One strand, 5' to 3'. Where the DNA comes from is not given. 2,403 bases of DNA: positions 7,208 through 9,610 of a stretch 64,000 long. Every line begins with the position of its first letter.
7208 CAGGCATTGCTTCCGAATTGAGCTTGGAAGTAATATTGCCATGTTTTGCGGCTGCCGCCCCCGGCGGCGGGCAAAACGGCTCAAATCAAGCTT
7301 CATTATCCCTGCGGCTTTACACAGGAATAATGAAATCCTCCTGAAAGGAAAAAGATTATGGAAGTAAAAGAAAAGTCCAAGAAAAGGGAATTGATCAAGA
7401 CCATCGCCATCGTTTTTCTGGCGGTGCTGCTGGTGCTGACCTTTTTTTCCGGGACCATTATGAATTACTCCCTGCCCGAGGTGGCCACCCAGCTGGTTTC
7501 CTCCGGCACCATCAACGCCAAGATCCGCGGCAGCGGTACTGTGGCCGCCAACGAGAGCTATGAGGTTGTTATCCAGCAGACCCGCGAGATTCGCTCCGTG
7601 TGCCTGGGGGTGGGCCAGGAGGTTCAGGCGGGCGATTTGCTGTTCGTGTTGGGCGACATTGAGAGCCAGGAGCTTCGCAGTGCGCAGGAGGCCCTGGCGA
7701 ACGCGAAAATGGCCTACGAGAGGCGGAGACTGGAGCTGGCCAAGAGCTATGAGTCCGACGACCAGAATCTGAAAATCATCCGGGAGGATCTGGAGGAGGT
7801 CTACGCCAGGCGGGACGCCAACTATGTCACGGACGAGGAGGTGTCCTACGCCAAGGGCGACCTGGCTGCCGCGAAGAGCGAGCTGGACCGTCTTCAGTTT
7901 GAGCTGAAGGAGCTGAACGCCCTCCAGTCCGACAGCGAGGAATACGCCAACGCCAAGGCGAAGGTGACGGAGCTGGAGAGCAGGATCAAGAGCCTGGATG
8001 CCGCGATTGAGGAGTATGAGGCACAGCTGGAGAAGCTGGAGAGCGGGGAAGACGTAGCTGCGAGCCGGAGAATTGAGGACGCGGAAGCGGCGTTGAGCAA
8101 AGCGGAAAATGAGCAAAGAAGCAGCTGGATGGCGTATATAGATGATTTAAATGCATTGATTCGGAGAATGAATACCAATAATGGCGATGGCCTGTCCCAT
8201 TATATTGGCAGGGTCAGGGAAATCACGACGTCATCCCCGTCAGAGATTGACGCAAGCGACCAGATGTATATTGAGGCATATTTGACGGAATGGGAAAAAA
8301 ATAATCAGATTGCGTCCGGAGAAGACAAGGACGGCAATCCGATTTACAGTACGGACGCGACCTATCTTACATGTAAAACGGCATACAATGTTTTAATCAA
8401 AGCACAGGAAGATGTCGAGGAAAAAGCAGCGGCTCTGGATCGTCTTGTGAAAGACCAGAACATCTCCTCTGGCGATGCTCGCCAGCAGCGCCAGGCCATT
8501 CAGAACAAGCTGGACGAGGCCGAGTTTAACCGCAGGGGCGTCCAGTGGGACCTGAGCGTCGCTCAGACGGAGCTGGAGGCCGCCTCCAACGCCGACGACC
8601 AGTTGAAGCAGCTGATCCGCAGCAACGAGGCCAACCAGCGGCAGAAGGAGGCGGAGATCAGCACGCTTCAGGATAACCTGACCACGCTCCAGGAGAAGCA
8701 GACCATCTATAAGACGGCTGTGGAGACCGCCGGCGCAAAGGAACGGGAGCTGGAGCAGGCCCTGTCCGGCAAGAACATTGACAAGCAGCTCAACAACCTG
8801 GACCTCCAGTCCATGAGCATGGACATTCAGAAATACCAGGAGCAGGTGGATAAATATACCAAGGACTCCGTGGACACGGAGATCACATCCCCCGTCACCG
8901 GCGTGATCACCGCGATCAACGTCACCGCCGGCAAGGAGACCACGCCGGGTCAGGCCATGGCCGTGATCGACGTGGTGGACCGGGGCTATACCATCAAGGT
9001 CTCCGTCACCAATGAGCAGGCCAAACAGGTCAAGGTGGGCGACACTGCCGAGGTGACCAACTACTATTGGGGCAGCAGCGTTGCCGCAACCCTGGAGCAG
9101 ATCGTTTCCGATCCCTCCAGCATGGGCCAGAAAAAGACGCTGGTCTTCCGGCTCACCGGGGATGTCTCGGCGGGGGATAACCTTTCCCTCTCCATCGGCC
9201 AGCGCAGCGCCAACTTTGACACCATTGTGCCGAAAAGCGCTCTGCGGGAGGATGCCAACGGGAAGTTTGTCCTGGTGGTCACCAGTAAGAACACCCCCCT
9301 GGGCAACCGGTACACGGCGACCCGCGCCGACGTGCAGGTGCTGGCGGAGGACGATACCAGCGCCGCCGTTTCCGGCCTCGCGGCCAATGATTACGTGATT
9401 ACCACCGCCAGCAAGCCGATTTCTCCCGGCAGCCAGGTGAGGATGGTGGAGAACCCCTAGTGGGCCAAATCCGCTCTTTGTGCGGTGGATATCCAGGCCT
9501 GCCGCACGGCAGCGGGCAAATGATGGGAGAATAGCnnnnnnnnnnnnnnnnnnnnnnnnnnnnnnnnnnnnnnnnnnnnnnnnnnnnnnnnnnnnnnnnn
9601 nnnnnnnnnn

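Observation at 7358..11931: HlyD-like adaptor, half-FtsX (TM-PCD-TM only) and a MalK-type ATPase attached to a sugar-type importer operon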

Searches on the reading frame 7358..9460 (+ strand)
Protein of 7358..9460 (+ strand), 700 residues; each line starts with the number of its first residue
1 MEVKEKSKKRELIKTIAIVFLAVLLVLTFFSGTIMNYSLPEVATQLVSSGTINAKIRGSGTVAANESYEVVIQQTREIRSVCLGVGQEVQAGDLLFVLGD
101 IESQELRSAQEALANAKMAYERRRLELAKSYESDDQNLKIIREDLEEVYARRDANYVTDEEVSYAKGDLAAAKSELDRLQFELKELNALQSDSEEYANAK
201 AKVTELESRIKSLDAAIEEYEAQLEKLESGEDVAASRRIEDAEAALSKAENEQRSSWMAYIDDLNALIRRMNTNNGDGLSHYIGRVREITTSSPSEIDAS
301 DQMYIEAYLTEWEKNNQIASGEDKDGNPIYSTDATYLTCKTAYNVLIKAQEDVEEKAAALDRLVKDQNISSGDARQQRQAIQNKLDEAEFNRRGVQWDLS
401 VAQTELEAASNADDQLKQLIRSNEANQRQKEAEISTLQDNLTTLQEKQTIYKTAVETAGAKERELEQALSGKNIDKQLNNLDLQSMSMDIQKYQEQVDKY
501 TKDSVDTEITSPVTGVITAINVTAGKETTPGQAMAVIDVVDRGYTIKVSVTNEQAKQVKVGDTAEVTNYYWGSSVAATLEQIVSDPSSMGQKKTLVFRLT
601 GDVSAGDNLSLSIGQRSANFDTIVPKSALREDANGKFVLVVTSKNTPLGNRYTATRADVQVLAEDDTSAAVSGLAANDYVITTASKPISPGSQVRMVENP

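Call 6: search_protein_families(library=pfam, proteins=[window:7358-9460:+], max_evalue=0.01)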
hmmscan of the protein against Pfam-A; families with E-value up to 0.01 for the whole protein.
window:7358-9460:+ (700 aa): 4 families
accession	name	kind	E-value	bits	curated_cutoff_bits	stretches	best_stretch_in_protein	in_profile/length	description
PF16576.10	HlyD_D23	-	3.9e-09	36.6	30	2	444-583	56-185/214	Barrel-sandwich domain of CusB or HlyD membrane-fusion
PF13437.12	HlyD_3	-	1.7e-08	35.6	22.2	1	509-602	2-96/106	HlyD family secretion protein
PF13533.13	Biotin_lipoyl_2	-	4.5e-06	26.8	29.8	1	508-538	2-32/32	Biotin-lipoyl like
PF00364.28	Biotin_lipoyl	-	5.6e-05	23.3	22.1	0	505-537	41-73/73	Biotin-requiring enzyme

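Call 7: search_protein_families(library=ncbifam, proteins=[window:7358-9460:+], max_evalue=0.01)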
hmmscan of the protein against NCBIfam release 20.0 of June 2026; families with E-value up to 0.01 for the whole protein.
window:7358-9460:+ (700 aa): 10 families
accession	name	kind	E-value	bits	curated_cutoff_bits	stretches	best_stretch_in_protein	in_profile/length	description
TIGR01730.1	RND_mfp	subfamily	3.7e-17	62.3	94.9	2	466-696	96-321/322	efflux RND transporter periplasmic adaptor subunit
TIGR01843.1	type_I_hlyD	subfamily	1.4e-11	44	208.65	2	356-567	123-332/422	HlyD family type I secretion periplasmic adaptor subunit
TIGR00999.1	8a0102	subfamily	1.7e-08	33.9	319.3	1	435-644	23-233/271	CzcB/NccB family metal efflux transporter periplasmic adaptor subunit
TIGR00998.1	8a0101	subfamily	3.2e-08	32.9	390.8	1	386-573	74-270/334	EmrA/EmrK family multidrug efflux transporter periplasmic adaptor subunit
TIGR02169.1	SMC_prok_A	equivalog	2.5e-06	25.5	729.4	1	102-256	331-489/1165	chromosome segregation protein SMC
NF038010.1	ABC_adapt_DarC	equivalog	1.4e-05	24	450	1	415-685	132-405/417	darobactin export ABC transporter periplasmic adaptor subunit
NF045487.1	ASRP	equivalog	3.5e-05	22.6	300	2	184-502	139-460/593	archaea-specific SMC-related protein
NF003034.1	PRK03918.1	equivalog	0.00071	17.7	700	1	136-230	605-695/878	DNA double-strand break repair ATPase Rad50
NF008606.0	PRK11578.1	equivalog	0.00089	18.5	342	1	9-129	3-126/371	macrolide transporter subunit MacA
TIGR02168.1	SMC_prok_B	equivalog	0.0046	14.7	567.35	0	102-254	736-885/1181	chromosome segregation protein SMC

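Call 27: find_homologous_proteins(query=window:7358-9457:+, max_evalue=0.001)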
Query window:7358-9457:+ (700 aa): 2399 proteins with E <= 0.001 among 8000 candidates; the best 120 are listed.
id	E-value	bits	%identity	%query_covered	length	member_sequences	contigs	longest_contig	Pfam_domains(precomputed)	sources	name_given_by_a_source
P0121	0.0e+0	1470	100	100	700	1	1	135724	-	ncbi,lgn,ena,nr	ncbi:MAG: HlyD family efflux transporter periplasmic adaptor subunit [Oscillibacter sp.]|nr:HlyD fam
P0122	0.0e+0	1336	90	100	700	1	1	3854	-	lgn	-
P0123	0.0e+0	1299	88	100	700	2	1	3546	PF00364.29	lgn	-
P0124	0.0e+0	1268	86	100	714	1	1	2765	PF00364.29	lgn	-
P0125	3.9e-280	949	68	100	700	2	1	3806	PF00364.29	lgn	-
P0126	3.3e-279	946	68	100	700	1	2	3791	PF25984.1,PF00364.29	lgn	-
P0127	7.6e-279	945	67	100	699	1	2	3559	PF00364.29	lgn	-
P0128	5.7e-276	935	67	100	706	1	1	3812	PF00364.29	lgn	-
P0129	6.7e-276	935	67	100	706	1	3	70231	PF00364.29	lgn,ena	-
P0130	9.0e-276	935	66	100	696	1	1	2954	PF25973.1,PF00364.29,PF25917.1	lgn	-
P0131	9.2e-276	935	67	100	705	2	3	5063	PF25984.1,PF00364.29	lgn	-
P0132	9.4e-276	934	67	100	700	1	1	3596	PF25984.1,PF00364.29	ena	-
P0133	4.7e-275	932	67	100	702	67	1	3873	PF25984.1,PF00364.29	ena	-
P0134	1.4e-274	931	67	100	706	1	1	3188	PF00364.29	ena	-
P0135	2.1e-274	930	66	100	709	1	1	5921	PF25984.1,PF00364.29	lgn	-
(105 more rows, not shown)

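Call 35: search_solved_structures(query=A2, max_evalue=0.01)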
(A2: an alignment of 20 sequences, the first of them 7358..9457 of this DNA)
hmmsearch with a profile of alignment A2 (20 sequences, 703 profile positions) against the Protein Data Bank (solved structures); distinct sequences matched with E-value up to 0.01: 3.
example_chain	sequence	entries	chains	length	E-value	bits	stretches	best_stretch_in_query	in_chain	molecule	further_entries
3mqb_A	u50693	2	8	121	0.0019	19.9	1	131-237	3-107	Bone marrow stromal antigen 2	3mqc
3mq7_A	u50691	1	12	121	0.0064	18.2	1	131-237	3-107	Bone marrow stromal antigen 2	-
9qgy_G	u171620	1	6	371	0.01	17.5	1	8-180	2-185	Macrolide export protein MacA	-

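Call 52: predict_structure(alignment_id=A2)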
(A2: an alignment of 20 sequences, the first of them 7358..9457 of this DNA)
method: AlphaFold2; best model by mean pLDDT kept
length: 700 residues; sequences in the alignment: 20
mean_pLDDT: 65.3   pTM: 0.33
mean pLDDT of the five models: 65.3, 61.6, 61.5, 59.3, 58.6
residues with pLDDT >= 90: 109; 70-90: 237; 50-70: 151; < 50: 203
segments of 3 or more residues with pLDDT < 50: 1-5, 29-102, 369-372, 474-478, 504-543, 568-573, 603-609, 613-619, 633-638, 640-654, 677-700
pLDDT, mean of each block of 10 residues (from residue 1): 49 71 61 31 24 24 23 27 34 32 62 80 70 67 85 84 80 85 87 80 95 95 78 67 88 88 87 71 81 77 88 66 52 75 90 90 67 70 92 94 92 90 93 93 92 88 78 53 78 79 42 31 33 35 54 65 53 55 67 69 46 44 59 48 38 52 57 56 34 32
secondary structure, 60 per line:
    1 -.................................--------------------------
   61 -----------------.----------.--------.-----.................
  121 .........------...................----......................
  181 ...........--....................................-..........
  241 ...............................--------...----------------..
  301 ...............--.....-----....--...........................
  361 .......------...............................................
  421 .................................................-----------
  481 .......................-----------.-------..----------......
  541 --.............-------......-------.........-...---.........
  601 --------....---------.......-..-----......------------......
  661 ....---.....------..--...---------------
elements in order (helices of 4 or more, strands of 3 or more residues): H2-34 H104-129 H136-154 H159-191 H194-229 H231-271 H299-315 E318-322 E328-331 H334-367 H374-469 H481-503 E535-540 E543-551 H552-555 E563-568 E576-584 E592-600 E609-612 E622-625 E637-642 E655-664 E668-672
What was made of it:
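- On Membrane fusion protein / periplasmic adaptor (HlyD/MacA/YknX): the 700 aa protein: Helices at 104-271 and 334-503, with pLDDT mostly 80-95, flank an insert at 272-333 (call 52).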

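Call 56: fold_search(model_id=the predicted structure, library=pdb)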
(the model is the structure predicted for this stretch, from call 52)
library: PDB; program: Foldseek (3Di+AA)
matches with E <= 10: 901; with E <= 0.001: 34
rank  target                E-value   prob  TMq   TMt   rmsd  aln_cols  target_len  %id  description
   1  9j3d_D                3.4e-05  1.00  0.14  0.25  18.4       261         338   18  Cryo-EM structure of TMexCD1-TOprJ1 (released 2025-08-13)
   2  9mli_A                4.0e-05  0.97  0.14  0.06  40.7       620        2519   10  Xenorhabdus nematophilus XptA2 RBD C Chimera (released 2025-03-05)
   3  8tv0_A                4.5e-05  0.97  0.13  0.06  39.9       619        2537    9  XptA2 wild type (released 2023-09-27)
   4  7qcd_B                4.7e-05  1.00  0.12  0.10  37.4       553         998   12  CryoEM structure of the Smc5/6-holocomplex (composite structure) (released 2022-09-21)
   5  6rw9_A                6.8e-05  0.96  0.14  0.07  39.6       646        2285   12  Cryo-EM structure of Morganella morganii TcdA4 (released 2019-10-23)
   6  8tqe_A                8.0e-05  0.97  0.14  0.06  39.6       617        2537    9  XptA2 wild type (released 2023-09-27)
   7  6rwb_A                9.8e-05  0.93  0.12  0.07  34.4       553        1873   12  Cryo-EM structure of Yersinia pseudotuberculosis TcaA-TcaB (released 2019-10-23)
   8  6rw8_A                1.3e-04  0.99  0.17  0.07  39.4       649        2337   11  Cryo-EM structure of Xenorhabdus nematophila XptA1 (released 2019-10-23)
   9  7zr1_C                1.4e-04  0.98  0.14  0.13  49.2       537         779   12  Chaetomium thermophilum Mre11-Rad50-Nbs1 complex bound to ATPyS (composite structure) (released 2023-01-11)
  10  9c4k_B                1.5e-04  0.99  0.17  0.11  40.3       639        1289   11  Yersinia entomophaga holotoxin complex in prepore conformation (released 2025-12-31)
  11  6rw6_A                1.7e-04  0.98  0.16  0.05  39.2       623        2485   12  Cryo-EM structure of Photorhabdus luminescens TcdA1 (released 2019-10-23)
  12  9y6s_6z               2.0e-04  0.99  0.15  0.04  20.4       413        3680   14  96-nm repeat of the Leishmania tarentolae doublet microtubule (released 2025-12-17)
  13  9e5c_6d               2.0e-04  0.99  0.14  0.04  30.3       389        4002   13  Cryo-EM structure of 96 nm repeat of microtubule doublet from T. brucei flagellum (released 2025-03-12)
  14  9tg4_D                2.2e-04  1.00  0.14  0.22  18.4       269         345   16  Structure of the YbjP lipoprotein bound to the AcrABZ-TolC efflux pump (released 2026-04-08)
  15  4kku_B                2.3e-04  1.00  0.15  0.31  10.5       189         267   18  Structure of BesA (Selenomethinone derivative - P212121) (released 2013-07-10)
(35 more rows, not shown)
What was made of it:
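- On Membrane fusion protein / periplasmic adaptor (HlyD/MacA/YknX): the 700 aa protein: Foldseek hits include TMexC, AcrA, BesA, Spr0693, ZneB and MacA (call 56).
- The adaptor matches TMexC, AcrA, BesA, Spr0693 and MacA, plus long coiled coils (call 56). The adaptor has full MFP barrel and membrane-proximal domains, typical of channel-forming adaptors (calls 6, 56).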

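Call 76: search_protein_families(library=pfam, proteins=[window:7358-9457:+], max_evalue=10)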
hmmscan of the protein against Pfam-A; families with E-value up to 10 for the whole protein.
window:7358-9457:+ (700 aa): 7 families
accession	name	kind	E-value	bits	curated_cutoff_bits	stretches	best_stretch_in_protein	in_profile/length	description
PF16576.10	HlyD_D23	-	3.9e-09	36.6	30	2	444-583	56-185/214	Barrel-sandwich domain of CusB or HlyD membrane-fusion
PF13437.12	HlyD_3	-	1.7e-08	35.6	22.2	1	509-602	2-96/106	HlyD family secretion protein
PF13533.13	Biotin_lipoyl_2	-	4.5e-06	26.8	29.8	2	508-538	2-32/32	Biotin-lipoyl like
PF00364.28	Biotin_lipoyl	-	5.6e-05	23.3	22.1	1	505-537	41-73/73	Biotin-requiring enzyme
PF25762.1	HAUS1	-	0.024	14.9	40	1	381-501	112-225/236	HAUS augmin-like complex subunit 1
PF25803.1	Spectrin_SYNE1_2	-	1.5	9.6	27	2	160-196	48-84/113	Nesprin-1, spectrin repeats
PF07888.16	CALCOCO1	-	2.2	7.5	36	1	355-450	147-231/496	Calcium binding and coiled-coil domain (CALCOCO1) like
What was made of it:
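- Closest known: MacAB. Different: No TM3-TM4 and no FtsX domain (calls 6, 76).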
